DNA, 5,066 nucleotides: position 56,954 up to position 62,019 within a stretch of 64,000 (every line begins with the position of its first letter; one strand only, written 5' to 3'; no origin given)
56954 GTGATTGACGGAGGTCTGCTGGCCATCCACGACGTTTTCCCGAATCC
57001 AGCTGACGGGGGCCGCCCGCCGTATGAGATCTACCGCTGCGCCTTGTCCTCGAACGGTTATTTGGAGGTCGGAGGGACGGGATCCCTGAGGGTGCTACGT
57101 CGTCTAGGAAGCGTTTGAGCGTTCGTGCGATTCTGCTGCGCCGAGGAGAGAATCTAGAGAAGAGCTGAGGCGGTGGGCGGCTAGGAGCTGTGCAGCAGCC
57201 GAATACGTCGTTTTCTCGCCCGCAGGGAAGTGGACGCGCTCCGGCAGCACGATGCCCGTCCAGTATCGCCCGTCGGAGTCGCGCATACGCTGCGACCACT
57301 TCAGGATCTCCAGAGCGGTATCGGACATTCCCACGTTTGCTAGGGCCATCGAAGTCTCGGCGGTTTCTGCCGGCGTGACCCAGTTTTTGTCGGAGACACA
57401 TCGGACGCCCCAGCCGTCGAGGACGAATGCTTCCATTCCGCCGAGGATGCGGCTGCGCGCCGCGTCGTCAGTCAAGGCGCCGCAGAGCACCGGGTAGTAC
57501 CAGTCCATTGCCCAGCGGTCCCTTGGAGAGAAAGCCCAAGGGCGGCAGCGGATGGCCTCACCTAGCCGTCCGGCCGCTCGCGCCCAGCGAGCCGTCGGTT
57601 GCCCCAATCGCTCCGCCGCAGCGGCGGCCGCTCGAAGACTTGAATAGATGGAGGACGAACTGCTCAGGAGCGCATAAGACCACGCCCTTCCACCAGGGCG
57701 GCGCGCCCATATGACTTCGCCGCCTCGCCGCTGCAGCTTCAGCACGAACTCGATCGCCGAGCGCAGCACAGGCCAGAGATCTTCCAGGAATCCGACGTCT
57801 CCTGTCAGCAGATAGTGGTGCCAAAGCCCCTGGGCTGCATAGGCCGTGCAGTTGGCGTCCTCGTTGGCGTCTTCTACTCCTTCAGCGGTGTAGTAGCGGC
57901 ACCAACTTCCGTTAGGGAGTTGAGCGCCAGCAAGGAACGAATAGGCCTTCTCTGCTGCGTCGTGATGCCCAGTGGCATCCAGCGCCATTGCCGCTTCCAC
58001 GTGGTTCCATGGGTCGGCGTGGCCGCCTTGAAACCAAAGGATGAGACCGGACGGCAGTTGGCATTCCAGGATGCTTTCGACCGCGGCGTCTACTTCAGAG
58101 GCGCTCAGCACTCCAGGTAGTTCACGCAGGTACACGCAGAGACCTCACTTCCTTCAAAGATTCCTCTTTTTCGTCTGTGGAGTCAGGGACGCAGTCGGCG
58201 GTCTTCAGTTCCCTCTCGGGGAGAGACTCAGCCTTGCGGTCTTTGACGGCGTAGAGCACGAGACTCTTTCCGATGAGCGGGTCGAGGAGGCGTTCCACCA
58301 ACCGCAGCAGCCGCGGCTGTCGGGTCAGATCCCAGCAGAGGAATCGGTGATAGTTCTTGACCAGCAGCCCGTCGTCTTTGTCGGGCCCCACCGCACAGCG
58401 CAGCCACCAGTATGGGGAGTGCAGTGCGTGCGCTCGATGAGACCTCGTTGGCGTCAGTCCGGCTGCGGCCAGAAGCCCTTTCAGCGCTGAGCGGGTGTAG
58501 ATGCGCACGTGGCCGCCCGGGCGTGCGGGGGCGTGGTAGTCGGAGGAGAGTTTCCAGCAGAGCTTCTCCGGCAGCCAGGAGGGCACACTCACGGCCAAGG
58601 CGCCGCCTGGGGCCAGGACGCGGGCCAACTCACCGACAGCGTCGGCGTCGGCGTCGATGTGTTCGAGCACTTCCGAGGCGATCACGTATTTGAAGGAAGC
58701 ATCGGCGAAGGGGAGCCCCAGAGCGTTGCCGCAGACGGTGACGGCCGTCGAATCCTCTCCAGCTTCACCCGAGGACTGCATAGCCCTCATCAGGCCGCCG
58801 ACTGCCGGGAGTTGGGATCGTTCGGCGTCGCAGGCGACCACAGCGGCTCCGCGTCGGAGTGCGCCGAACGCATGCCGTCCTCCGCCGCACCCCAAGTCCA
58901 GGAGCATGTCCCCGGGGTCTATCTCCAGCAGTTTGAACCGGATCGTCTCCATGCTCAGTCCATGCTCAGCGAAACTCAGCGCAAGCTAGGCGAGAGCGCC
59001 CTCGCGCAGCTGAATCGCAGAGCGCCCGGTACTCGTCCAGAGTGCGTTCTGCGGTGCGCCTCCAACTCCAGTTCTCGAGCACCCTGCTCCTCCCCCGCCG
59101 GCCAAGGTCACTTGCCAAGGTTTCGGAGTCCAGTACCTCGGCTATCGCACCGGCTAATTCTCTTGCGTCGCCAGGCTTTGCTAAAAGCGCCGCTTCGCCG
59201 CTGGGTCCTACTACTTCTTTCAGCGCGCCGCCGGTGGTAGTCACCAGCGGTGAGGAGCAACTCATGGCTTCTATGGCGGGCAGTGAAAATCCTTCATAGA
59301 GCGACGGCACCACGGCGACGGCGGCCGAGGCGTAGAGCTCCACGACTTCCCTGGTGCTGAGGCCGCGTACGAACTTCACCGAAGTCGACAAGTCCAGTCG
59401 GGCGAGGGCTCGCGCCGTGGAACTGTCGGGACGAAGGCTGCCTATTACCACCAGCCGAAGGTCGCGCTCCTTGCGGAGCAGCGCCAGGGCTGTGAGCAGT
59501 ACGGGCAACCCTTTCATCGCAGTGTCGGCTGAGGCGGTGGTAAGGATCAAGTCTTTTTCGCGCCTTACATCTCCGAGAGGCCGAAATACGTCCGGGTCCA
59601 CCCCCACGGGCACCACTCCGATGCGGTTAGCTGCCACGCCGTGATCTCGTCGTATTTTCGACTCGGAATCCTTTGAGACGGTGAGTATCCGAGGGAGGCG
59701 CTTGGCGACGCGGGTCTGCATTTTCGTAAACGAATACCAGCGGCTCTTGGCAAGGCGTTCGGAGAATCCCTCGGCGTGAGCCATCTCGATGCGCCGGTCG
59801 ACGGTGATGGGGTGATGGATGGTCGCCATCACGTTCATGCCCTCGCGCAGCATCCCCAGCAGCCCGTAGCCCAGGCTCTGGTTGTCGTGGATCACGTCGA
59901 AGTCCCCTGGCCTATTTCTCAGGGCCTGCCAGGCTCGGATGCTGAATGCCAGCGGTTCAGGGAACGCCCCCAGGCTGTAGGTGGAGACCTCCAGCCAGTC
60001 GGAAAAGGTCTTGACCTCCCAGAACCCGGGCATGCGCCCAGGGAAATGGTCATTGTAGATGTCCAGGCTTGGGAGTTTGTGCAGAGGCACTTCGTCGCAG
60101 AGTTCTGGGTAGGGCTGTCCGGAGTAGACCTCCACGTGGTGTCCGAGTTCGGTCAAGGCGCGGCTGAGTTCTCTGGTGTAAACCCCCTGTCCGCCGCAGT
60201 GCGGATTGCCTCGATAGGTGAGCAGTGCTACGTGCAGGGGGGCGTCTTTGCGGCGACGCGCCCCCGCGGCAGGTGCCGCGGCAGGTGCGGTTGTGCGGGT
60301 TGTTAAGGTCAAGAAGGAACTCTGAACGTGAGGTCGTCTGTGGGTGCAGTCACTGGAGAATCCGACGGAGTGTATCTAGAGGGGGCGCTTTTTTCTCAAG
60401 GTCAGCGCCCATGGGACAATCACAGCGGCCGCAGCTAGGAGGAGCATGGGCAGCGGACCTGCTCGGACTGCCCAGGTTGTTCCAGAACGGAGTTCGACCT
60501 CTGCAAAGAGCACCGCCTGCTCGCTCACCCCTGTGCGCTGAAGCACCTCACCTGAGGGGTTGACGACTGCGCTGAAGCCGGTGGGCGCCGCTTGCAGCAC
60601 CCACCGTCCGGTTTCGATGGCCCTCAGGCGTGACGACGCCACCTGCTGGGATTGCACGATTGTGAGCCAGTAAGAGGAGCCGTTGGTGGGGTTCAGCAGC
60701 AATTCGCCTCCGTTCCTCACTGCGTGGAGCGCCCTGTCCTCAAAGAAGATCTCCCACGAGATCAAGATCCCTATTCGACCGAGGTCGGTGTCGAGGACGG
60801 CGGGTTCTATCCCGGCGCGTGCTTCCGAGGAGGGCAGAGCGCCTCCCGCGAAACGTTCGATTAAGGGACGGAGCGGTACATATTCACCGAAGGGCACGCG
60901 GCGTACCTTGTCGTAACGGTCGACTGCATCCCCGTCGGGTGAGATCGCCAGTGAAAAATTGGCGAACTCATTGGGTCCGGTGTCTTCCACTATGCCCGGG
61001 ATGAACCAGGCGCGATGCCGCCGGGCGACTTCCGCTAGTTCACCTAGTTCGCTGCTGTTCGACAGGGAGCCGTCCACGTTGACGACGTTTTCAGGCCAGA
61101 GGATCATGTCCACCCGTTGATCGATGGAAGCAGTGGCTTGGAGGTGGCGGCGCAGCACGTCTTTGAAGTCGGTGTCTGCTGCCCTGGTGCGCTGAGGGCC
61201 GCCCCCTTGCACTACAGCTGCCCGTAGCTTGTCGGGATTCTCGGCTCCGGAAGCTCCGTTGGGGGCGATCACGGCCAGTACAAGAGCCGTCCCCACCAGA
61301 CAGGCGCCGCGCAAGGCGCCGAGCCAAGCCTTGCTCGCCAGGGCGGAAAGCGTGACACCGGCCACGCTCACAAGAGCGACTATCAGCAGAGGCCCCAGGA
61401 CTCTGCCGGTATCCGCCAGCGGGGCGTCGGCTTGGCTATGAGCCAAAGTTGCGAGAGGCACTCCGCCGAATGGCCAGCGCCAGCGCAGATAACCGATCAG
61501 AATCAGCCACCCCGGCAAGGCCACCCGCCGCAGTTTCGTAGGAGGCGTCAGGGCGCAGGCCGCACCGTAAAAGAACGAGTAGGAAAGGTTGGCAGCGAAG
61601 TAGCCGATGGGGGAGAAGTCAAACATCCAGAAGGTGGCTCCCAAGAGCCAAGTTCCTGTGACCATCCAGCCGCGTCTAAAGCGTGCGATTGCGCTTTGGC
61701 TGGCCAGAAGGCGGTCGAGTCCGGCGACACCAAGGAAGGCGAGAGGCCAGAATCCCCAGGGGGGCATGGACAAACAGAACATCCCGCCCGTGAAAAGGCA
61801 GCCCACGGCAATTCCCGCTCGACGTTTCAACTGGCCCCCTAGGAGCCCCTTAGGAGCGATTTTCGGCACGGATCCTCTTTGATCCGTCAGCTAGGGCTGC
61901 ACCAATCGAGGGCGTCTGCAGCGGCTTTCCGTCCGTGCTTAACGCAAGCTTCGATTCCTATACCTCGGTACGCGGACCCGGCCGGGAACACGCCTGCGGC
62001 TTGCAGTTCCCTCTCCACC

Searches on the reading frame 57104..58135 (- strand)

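Call 76: search_protein_families(library=pfam, proteins=[window:57104-58135:-], max_evalue=0.0001)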
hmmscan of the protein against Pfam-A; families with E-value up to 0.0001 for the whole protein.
window:57104-58135:- (343 aa): 1 family
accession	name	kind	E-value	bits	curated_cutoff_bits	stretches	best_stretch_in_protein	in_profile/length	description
PF22124.2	Glyco_hydro_95_cat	-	2.9e-05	23.6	27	1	93-134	164-206/408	Glycosyl hydrolase family 95 catalytic domain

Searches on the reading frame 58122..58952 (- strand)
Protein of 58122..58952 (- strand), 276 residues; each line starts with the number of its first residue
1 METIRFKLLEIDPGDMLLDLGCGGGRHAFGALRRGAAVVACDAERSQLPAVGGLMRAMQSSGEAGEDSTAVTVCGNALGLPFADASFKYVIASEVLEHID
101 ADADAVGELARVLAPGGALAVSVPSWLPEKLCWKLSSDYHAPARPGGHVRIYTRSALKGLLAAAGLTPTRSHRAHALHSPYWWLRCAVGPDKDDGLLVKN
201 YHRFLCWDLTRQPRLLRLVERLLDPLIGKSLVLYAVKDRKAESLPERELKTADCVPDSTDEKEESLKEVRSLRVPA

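Call 76: search_protein_families(library=pfam, proteins=[window:58122-58952:-], max_evalue=0.0001)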
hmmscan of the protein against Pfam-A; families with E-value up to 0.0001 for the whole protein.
window:58122-58952:- (276 aa): 6 families
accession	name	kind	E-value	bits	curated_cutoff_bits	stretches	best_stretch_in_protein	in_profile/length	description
PF08241.18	Methyltransf_11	-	1.2e-17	64.7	21.2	1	18-120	1-94/95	Methyltransferase domain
PF13489.12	Methyltransf_23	-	4.8e-14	52.9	27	1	10-168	19-161/164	Methyltransferase domain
PF13649.12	Methyltransf_25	-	1.3e-13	51.9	27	1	18-117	2-97/97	Methyltransferase domain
PF13847.12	Methyltransf_31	-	5e-10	39.7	27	1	12-134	2-125/145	Methyltransferase domain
PF08242.18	Methyltransf_12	-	1.9e-08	35.3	30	1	18-119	1-98/98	Methyltransferase domain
PF01209.24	Ubie_methyltran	-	2.8e-05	24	20.1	1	13-121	47-151/233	ubiE/COQ5 methyltransferase family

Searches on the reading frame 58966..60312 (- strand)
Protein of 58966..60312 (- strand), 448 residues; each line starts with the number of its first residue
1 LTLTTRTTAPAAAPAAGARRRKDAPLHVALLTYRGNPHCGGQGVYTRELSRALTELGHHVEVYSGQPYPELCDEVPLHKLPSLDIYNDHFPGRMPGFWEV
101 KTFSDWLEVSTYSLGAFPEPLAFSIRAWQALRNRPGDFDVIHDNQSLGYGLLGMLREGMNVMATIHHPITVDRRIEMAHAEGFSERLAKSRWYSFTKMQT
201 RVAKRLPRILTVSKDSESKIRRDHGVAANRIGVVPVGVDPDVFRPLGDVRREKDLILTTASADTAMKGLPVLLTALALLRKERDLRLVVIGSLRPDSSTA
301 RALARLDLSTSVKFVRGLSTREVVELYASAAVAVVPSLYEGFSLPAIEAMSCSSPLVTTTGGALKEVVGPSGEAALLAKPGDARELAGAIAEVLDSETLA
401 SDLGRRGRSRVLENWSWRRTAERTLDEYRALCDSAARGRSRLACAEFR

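Call 76: search_protein_families(library=pfam, proteins=[window:58966-60312:-], max_evalue=0.0001)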
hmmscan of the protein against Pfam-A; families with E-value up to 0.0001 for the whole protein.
window:58966-60312:- (448 aa): 6 families
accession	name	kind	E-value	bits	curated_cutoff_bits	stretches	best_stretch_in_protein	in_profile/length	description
PF00534.26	Glycos_transf_1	-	6.2e-29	101.2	26.4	1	251-409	12-171/172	Glycosyl transferases group 1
PF13692.12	Glyco_trans_1_4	-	1.9e-26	93.4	27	1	255-395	3-141/142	Glycosyl transferases group 1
PF13439.12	Glyco_transf_4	-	3.1e-23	83.1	28.5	1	40-241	2-169/170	Glycosyltransferase Family 4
PF13579.12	Glyco_trans_4_4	-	1.3e-16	61.8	29.7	1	40-237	1-158/158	Glycosyl transferase 4-like domain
PF20706.3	GT4-conflict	-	1.8e-11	44.1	26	1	192-422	133-383/385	Family 4 Glycosyltransferase in conflict systems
PF13524.12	Glyco_trans_1_2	-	1.2e-10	42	25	1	279-425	9-143/144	Glycosyl transferase-like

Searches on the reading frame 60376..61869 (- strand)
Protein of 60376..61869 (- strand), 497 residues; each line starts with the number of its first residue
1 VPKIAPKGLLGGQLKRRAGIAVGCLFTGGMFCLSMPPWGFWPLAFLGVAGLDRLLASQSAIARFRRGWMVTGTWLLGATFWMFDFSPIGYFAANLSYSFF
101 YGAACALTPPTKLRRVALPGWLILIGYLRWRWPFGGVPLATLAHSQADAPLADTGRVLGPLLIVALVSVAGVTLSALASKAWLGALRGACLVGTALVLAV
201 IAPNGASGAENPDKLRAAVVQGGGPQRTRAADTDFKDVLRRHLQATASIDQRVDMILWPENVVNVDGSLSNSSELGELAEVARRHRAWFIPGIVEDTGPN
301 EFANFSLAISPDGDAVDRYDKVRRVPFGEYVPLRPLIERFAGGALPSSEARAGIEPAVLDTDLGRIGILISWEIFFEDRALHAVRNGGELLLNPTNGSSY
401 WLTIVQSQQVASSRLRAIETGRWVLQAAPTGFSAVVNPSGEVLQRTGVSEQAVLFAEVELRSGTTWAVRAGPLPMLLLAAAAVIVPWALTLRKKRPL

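Call 76: search_protein_families(library=pfam, proteins=[window:60376-61869:-], max_evalue=0.0001)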
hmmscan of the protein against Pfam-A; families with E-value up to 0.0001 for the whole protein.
window:60376-61869:- (497 aa): 2 families
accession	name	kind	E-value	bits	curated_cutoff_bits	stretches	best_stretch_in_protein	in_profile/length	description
PF00795.27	CN_hydrolase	-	1.1e-25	90.9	23.2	1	216-466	1-254/256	Carbon-nitrogen hydrolase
PF20154.4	LNT_N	-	4.5e-11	43.6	27.1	1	28-170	2-156/159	Apolipoprotein N-acyltransferase N-terminal domain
